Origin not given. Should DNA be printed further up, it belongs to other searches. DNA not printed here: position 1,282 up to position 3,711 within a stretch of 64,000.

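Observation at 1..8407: Seven-gene translationally coupled operon combining a THF-type demethylase, a gamma-glutamyl ligase, an ADP-forming CoA ligase, an ALDH, a crotonase and an acrylyl-CoA reductase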

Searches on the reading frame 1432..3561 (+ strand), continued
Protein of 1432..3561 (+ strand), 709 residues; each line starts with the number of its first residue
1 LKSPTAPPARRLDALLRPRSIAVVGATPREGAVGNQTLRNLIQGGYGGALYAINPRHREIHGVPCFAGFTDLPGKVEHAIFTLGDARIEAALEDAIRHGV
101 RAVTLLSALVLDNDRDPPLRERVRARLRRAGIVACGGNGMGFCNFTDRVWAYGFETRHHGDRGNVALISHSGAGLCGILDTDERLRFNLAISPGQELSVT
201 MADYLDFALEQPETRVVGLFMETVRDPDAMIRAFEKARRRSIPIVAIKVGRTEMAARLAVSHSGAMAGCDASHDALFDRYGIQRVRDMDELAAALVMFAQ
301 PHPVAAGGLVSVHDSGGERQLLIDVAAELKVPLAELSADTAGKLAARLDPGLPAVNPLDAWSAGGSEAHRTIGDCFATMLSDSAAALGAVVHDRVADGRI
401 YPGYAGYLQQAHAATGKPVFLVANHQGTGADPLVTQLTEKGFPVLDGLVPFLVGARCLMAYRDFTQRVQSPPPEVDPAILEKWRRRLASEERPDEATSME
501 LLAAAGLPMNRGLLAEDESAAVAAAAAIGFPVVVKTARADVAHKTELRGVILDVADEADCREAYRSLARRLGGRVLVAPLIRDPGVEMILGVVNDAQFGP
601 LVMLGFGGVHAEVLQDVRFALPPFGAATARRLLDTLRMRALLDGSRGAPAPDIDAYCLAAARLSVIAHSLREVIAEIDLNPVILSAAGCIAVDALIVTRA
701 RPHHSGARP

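Call 30: search_solved_structures(query=window:1432-3561:+, max_evalue=1e-60, show_alignments=2)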
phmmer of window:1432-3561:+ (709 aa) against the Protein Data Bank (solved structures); distinct sequences matched with E-value up to 1e-60: 3.
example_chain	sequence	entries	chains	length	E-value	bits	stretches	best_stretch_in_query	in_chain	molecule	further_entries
7cm9_A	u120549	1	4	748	1.1e-70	242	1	17-698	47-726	DMSP lyase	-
8wzu_A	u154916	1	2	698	1.8e-68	234.7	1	15-693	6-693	4-hydroxybutyrate--CoA ligase [ADP-forming]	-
9y43_A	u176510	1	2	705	1.3e-67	231.9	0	6-456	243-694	3-hydroxypropionate--CoA ligase [ADP-forming]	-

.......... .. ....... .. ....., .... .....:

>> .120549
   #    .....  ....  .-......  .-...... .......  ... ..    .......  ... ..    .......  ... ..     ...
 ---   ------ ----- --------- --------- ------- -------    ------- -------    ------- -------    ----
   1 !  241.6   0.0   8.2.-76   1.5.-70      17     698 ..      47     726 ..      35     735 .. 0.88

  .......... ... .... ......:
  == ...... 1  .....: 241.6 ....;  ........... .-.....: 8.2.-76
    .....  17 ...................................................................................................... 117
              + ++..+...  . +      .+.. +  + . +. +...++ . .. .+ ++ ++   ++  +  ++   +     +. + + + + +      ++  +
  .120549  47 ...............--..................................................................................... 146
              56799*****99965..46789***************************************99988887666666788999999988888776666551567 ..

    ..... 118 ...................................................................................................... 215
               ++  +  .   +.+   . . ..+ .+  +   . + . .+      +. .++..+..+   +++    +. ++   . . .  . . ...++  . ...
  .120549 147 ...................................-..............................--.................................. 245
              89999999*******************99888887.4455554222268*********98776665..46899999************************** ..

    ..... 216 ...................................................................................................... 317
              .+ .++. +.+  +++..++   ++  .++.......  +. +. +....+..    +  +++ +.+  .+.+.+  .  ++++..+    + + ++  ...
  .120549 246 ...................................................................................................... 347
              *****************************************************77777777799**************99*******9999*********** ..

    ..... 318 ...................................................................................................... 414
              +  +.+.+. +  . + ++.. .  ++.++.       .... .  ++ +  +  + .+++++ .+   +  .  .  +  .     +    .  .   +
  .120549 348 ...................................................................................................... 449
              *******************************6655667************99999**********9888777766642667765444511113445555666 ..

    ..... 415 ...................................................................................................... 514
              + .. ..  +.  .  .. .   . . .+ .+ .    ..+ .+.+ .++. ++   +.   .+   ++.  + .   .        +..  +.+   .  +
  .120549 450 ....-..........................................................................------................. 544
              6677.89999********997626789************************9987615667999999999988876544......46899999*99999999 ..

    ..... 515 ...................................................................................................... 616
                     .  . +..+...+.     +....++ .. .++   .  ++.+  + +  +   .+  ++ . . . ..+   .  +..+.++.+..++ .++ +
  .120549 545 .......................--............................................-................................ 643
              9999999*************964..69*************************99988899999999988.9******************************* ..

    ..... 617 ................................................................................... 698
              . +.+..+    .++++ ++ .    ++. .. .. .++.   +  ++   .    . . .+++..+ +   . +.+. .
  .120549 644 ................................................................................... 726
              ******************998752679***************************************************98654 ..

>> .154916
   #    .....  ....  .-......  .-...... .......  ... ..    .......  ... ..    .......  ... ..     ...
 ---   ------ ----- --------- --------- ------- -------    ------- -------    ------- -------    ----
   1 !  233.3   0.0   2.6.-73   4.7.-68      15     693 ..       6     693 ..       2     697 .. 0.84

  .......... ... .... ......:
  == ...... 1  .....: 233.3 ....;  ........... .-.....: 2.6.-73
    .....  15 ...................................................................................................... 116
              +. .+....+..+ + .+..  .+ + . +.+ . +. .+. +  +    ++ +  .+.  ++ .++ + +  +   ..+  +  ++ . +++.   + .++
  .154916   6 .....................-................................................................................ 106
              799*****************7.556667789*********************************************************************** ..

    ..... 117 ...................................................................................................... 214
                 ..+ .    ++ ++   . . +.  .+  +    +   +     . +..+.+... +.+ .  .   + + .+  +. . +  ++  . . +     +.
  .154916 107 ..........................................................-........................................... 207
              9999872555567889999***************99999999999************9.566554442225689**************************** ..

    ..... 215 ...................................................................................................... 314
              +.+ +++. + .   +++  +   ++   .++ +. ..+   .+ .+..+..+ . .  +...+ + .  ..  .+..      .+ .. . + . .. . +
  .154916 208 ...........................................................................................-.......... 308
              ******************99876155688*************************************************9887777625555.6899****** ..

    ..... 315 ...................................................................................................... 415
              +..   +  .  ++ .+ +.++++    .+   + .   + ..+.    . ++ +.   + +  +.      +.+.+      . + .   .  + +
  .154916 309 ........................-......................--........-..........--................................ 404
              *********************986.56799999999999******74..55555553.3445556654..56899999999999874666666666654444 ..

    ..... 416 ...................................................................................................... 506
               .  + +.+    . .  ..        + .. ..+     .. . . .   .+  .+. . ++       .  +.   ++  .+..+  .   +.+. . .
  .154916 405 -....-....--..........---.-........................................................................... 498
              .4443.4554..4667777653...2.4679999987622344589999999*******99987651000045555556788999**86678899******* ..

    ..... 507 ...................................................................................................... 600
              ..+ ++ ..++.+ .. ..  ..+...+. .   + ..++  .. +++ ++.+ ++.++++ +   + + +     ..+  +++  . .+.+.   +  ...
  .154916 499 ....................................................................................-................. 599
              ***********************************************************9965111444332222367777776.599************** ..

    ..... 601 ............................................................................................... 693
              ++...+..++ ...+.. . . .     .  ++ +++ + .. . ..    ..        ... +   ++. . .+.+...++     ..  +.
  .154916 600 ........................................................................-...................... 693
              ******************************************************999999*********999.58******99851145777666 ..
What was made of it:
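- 1432..3561 (+): ADP-forming acyl-CoA synthetase (ACD superfamily, fused alpha+beta); the start is TTG 1432 or TTG 1474/1477. His262 and Trp361 align with DddX His292 and Trp391 (call 30).
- DddX Glu432 aligns with Tyr401 (call 30). The Trp shared with DddX (call 30) is not explained.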

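Call 32: find_encoding_contigs(protein=P0061, flank=10000, max_places=2)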
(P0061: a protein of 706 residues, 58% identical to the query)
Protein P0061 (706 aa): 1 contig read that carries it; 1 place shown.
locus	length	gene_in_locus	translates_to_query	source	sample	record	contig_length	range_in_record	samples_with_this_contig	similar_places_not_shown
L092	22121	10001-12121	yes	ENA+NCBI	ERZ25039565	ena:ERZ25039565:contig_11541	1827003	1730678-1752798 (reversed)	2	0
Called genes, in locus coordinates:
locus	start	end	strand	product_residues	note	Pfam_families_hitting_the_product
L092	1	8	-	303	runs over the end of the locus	PF00528:BPD_transp_1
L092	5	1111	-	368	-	PF00005:ABC_tran, PF08402:TOBE_2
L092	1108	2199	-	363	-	PF01547:SBP_bac_1, PF13416:SBP_bac_8, PF13343:SBP_bac_6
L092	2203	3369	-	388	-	PF02771:Acyl-CoA_dh_N, PF02770:Acyl-CoA_dh_M, PF00441:Acyl-CoA_dh_1, PF08028:Acyl-CoA_dh_2, PF22924:ACOX_C_alpha1 (weak)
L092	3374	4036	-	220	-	PF00440:TetR_N, PF13977:TetR_C_6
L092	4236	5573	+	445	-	PF00202:Aminotran_3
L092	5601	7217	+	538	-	PF00890:FAD_binding_2 (faint), PF01266:DAO (weak), PF01593:Amino_oxidase, PF01946:Thi4 (weak), PF07992:Pyr_redox_2 (faint), PF12831:FAD_oxidored (weak), PF13450:NAD_binding_8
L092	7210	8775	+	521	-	PF00070:Pyr_redox (weak), PF00890:FAD_binding_2 (faint), PF01266:DAO, PF01593:Amino_oxidase, PF03486:HI0933_like (faint), PF07992:Pyr_redox_2 (weak), PF13450:NAD_binding_8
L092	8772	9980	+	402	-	PF01571:GCV_T, PF08669:GCV_T_C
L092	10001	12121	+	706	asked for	PF02629:CoA_binding (weak), PF13380:CoA_binding_2, PF13607:Succ_CoA_lig, PF13549:ATP-grasp_5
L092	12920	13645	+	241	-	PF00171:Aldedh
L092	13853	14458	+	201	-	PF00378:ECH_1, PF16113:ECH_2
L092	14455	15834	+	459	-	PF00120:Gln-synt_C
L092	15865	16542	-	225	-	PF01988:VIT1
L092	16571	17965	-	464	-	PF13372:Alginate_exp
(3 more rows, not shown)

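Call 33: find_encoding_contigs(protein=P0116, flank=10000, max_places=2)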
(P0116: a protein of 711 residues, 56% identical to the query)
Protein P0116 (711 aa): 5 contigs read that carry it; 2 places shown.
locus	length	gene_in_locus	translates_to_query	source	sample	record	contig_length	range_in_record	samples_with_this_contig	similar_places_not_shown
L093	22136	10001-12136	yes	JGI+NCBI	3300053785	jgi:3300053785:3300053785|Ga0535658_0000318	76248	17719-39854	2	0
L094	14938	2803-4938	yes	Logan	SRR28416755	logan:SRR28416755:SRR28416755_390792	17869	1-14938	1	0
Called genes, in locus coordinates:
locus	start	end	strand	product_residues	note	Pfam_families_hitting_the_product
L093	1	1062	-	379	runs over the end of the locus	PF00005:ABC_tran, PF02463:SMC_N (faint), PF08402:TOBE_2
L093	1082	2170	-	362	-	PF01547:SBP_bac_1, PF13416:SBP_bac_8, PF13343:SBP_bac_6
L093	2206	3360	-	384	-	PF02771:Acyl-CoA_dh_N, PF02770:Acyl-CoA_dh_M, PF00441:Acyl-CoA_dh_1, PF08028:Acyl-CoA_dh_2, PF22924:ACOX_C_alpha1 (weak)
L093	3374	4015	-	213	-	PF00440:TetR_N, PF13977:TetR_C_6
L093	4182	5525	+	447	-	PF00202:Aminotran_3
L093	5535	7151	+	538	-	PF00890:FAD_binding_2 (weak), PF00996:GDI (faint), PF01266:DAO, PF01946:Thi4 (weak), PF12831:FAD_oxidored (weak), PF13450:NAD_binding_8, PF01593:Amino_oxidase (weak)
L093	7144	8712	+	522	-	PF00070:Pyr_redox (faint), PF00890:FAD_binding_2 (faint), PF01266:DAO (weak), PF01494:FAD_binding_3 (faint), PF01593:Amino_oxidase, PF01946:Thi4 (faint), PF13450:NAD_binding_8, PF01266:DAO (weak), +2 more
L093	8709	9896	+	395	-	PF01571:GCV_T, PF08669:GCV_T_C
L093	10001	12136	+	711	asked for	PF02629:CoA_binding (weak), PF13380:CoA_binding_2, PF13607:Succ_CoA_lig, PF13549:ATP-grasp_5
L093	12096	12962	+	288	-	PF00378:ECH_1, PF16113:ECH_2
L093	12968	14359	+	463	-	PF00120:Gln-synt_C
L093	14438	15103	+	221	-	PF20408:Abhydrolase_11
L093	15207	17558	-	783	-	PF07715:Plug, PF00593:TonB_dep_Rec_b-barrel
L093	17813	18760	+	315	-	-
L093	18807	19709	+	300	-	PF01887:SAM_HAT_N, PF20257:SAM_HAT_C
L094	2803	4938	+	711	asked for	PF02629:CoA_binding (weak), PF13380:CoA_binding_2, PF13607:Succ_CoA_lig, PF13549:ATP-grasp_5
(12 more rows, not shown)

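Call 38: search_protein_families(library=pfam, proteins=[L054:386-1288:-, L054:1285-2457:-, L054:13583-14842:+, L054:14944-15813:+, L054:15866-16720:-, L054:16764-17870:-, L054:17997-19154:-, L054:19212-19964:-, L054:20773-21846:+], max_evalue=0.00001)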
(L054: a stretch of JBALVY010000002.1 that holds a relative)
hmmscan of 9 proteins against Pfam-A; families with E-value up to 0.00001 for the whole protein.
L054:386-1288:- (300 aa): 1 family
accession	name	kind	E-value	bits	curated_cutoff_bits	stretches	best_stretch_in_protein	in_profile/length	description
PF00528.27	BPD_transp_1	-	2e-11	44.4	26.4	1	113-293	11-175/184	Binding-protein-dependent transport system inner membrane component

L054:1285-2457:- (390 aa): 2 families
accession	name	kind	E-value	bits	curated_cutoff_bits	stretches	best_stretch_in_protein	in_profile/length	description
PF00005.33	ABC_tran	-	2.1e-39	135.7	25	1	48-190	2-137/137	ABC transporter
PF08402.16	TOBE_2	-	6e-14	52.4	21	1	307-383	1-71/76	TOBE domain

L054:13583-14842:+ (419 aa): 2 families
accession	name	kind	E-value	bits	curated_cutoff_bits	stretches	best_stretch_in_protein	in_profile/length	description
PF00848.25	Ring_hydroxyl_A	-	3.3e-31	109.3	24.9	1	187-414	2-206/208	Ring hydroxylating alpha subunit (catalytic domain)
PF00355.32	Rieske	-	5.5e-17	61.9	20.3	1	52-134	1-81/88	Rieske [2Fe-2S] domain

L054:14944-15813:+ (289 aa): 1 family
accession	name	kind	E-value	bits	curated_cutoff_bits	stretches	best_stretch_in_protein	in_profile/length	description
PF00551.24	Formyl_trans_N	-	4.1e-39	134.6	26.1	1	94-268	2-179/181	Formyl transferase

L054:15866-16720:- (284 aa): 1 family
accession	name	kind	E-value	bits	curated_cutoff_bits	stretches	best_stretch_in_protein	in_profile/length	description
PF00756.26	Esterase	-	3e-68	230.8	22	1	27-277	1-250/251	Putative esterase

L054:16764-17870:- (368 aa): 3 families
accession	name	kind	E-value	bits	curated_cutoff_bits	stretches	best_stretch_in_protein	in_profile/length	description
PF00107.32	ADH_zinc_N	-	3.2e-30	105.2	31.8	1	197-328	1-126/129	Zinc-binding dehydrogenase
PF08240.17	ADH_N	-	4.9e-23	81.8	23.5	1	27-121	2-86/104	Alcohol dehydrogenase GroES-like domain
PF13602.12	ADH_zinc_N_2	-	1.8e-07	32.6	27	1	231-362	2-129/134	Zinc-binding dehydrogenase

L054:17997-19154:- (385 aa): 1 family
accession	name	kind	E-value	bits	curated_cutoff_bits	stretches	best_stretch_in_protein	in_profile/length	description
PF01259.24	SAICAR_synt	-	3.7e-37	128.7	20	1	65-312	11-220/233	SAICAR synthetase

L054:19212-19964:- (250 aa): 3 families
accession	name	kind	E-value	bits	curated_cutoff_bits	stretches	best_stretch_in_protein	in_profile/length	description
PF13561.12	adh_short_C2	-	4e-49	167.8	27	1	12-245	1-234/236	Enoyl-(Acyl carrier protein) reductase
PF00106.31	adh_short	-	8.2e-39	133.5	26.6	1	6-188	1-184/195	short chain dehydrogenase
PF08659.16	KR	-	1.1e-10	42.1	22.6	1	8-165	3-161/180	KR domain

L054:20773-21846:+ (357 aa): 3 families
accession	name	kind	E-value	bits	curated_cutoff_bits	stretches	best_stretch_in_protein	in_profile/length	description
PF12625.12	Arabinose_bd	-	4e-22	79.7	27.6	1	22-222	1-183/185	Arabinose-binding domain of AraC transcription regulator, N-term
PF12833.13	HTH_18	-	3.6e-19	69.3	33.6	1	274-351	1-79/80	Helix-turn-helix domain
PF00165.29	HTH_AraC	-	1.7e-10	41.2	26.6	1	315-350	7-41/42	Bacterial regulatory helix-turn-helix proteins, AraC family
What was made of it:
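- PurU plus FrmA/FrmB-like genes follow the cluster in L054 (call 38).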
